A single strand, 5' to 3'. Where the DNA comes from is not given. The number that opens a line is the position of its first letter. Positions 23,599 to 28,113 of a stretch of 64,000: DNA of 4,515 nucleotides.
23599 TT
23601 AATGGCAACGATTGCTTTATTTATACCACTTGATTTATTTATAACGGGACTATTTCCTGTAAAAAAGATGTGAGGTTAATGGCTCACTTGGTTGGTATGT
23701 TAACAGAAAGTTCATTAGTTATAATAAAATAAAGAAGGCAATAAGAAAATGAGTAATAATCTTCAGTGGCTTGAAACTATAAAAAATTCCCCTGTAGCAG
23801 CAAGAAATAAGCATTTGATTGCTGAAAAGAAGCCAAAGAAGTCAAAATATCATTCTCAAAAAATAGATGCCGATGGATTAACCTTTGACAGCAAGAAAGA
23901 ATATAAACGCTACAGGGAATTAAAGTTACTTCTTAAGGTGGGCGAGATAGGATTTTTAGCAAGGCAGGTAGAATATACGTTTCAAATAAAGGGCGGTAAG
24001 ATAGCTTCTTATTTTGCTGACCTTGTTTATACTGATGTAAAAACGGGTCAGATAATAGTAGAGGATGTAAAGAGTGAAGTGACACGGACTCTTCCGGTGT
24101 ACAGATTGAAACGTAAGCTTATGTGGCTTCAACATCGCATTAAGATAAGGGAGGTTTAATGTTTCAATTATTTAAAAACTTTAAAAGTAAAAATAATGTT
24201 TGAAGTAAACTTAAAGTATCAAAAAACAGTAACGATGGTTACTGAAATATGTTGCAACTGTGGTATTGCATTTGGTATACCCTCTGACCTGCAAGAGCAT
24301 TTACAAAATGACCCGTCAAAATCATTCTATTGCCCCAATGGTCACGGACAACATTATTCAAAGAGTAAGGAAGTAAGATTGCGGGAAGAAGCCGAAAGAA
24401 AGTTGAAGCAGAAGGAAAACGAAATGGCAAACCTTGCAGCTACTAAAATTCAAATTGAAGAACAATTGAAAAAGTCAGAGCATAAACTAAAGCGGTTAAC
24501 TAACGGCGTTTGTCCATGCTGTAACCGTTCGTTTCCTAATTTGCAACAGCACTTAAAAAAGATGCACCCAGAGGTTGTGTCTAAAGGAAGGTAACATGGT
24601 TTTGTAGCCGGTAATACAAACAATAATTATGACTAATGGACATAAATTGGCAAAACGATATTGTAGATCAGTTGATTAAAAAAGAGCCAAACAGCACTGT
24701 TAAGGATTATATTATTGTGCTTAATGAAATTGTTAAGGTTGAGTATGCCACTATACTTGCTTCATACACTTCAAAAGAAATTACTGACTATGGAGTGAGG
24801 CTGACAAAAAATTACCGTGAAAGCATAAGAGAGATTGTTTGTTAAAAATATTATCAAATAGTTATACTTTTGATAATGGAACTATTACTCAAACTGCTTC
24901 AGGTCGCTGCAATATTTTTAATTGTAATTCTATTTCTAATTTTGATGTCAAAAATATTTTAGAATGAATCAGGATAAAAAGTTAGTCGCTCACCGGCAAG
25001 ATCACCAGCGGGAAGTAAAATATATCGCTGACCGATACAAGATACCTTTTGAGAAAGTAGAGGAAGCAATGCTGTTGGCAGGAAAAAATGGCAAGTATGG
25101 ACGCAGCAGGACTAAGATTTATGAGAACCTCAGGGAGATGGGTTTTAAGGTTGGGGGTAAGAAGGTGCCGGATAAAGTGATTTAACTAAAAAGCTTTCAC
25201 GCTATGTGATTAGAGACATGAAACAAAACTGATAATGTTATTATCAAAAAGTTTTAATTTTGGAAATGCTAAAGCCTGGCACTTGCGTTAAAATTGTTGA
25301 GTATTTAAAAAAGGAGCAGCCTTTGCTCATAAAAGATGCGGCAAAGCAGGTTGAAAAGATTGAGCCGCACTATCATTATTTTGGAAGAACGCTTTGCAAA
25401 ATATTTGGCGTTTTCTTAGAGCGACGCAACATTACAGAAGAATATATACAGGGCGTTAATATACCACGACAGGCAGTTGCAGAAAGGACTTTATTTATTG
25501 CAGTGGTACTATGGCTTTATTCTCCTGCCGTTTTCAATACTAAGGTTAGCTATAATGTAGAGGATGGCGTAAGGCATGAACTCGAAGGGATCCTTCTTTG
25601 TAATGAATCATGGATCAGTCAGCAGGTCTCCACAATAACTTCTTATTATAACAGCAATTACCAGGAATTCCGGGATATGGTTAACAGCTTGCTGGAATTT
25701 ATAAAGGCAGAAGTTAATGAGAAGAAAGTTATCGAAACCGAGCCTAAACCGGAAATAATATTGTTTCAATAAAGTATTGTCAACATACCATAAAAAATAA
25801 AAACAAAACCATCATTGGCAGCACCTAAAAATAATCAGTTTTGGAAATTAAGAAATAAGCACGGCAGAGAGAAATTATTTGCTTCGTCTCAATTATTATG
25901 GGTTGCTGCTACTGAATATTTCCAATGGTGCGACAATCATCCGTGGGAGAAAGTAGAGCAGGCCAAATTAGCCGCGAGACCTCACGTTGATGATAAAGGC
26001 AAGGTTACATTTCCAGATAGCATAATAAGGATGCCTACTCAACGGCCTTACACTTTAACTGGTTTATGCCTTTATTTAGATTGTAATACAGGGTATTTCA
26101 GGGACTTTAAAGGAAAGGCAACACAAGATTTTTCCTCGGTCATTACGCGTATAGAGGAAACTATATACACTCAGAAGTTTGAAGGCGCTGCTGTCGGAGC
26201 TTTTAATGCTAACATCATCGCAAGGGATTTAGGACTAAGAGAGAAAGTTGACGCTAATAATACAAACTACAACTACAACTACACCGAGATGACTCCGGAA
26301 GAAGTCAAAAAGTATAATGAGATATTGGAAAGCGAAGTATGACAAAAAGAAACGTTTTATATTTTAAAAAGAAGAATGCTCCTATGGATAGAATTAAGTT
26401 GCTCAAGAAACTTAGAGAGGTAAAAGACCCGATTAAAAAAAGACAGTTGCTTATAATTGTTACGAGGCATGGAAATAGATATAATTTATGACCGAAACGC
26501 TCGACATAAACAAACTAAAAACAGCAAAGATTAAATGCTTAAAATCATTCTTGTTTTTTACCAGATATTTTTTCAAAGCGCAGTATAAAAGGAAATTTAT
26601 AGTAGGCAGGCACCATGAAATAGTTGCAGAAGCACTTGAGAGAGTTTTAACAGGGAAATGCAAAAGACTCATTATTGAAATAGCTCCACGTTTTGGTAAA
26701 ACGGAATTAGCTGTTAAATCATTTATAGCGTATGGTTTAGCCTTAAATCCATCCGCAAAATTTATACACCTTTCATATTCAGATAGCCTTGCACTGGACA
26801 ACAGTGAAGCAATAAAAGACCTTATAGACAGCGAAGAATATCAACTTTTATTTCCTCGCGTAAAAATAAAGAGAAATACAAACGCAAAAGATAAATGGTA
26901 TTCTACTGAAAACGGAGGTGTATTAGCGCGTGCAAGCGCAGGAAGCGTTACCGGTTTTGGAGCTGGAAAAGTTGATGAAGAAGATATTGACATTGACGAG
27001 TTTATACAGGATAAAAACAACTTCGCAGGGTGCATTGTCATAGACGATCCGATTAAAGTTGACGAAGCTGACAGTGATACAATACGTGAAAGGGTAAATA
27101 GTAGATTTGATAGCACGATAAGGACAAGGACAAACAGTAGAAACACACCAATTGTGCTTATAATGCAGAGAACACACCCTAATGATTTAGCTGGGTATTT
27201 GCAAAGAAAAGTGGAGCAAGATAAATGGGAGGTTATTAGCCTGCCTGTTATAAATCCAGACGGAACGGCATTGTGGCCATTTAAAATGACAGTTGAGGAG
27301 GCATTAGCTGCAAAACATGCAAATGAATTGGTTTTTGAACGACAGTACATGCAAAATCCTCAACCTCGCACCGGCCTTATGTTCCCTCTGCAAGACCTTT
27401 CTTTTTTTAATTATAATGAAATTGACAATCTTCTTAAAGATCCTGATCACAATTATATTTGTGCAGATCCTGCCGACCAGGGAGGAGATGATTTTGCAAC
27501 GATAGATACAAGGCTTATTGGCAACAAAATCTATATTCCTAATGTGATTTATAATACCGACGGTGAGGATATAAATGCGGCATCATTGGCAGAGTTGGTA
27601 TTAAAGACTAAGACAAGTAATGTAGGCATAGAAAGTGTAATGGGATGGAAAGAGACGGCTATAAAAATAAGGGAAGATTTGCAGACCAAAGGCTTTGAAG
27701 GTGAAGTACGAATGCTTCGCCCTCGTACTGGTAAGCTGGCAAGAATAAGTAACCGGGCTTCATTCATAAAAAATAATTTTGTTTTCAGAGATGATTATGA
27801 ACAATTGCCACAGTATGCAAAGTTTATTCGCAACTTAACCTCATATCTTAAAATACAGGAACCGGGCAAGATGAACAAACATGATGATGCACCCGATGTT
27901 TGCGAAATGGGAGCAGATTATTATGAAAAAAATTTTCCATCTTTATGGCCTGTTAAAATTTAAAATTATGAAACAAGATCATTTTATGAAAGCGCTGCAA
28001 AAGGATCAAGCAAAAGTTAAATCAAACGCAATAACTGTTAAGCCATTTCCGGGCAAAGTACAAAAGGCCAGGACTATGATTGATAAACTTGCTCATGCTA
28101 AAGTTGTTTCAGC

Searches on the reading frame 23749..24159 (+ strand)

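Call 95: search_protein_families(library=pfam, proteins=[window:23749-24159:+], max_evalue=0.001)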
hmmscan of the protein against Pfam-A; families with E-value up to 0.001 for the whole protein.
window:23749-24159:+ (136 aa): 1 family
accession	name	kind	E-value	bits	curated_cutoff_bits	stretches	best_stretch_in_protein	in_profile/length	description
PF06356.17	DUF1064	-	6.8e-13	49.5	24.7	1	31-129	1-101/117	Protein of unknown function (DUF1064)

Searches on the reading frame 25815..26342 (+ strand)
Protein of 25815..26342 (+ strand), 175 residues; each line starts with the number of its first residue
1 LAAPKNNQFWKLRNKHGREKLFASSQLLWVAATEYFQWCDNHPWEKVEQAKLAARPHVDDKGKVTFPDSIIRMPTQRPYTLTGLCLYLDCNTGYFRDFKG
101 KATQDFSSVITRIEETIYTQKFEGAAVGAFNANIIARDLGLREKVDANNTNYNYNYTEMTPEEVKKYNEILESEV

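Call 95: search_protein_families(library=pfam, proteins=[window:25815-26342:+], max_evalue=0.001)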
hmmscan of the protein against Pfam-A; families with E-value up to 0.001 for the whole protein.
window:25815-26342:+ (175 aa): 1 family
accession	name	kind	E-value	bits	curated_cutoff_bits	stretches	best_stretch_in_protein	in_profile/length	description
PF16677.11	GP3_package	-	1.3e-29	102.9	29.4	1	17-144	1-102/105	DNA-packaging protein gp3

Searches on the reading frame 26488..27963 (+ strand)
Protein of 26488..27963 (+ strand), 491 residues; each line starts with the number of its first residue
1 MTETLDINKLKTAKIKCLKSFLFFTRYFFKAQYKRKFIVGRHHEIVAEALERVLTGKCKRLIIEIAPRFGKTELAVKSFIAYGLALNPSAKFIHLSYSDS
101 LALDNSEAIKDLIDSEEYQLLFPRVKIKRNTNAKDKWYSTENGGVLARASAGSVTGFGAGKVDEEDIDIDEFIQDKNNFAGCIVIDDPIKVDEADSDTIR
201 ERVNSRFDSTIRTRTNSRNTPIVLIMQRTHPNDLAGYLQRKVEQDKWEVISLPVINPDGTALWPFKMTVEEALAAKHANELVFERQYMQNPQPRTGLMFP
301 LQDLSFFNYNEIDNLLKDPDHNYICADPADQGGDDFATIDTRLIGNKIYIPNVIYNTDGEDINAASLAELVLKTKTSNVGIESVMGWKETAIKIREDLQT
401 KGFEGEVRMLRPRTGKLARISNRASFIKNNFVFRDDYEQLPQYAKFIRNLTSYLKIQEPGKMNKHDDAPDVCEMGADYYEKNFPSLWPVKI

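Call 74: search_protein_families(library=pfam, proteins=[window:26488-27963:+], max_evalue=0.001)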
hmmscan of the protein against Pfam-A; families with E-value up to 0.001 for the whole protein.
window:26488-27963:+ (491 aa): 1 family
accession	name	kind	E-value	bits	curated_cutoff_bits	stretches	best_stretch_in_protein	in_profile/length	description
PF22530.2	Terminase-T7_RNaseH-like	-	2.7e-05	24.8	27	1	327-422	2-97/108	Terminase Bacteriophage T7, Ribonuclease H-like domain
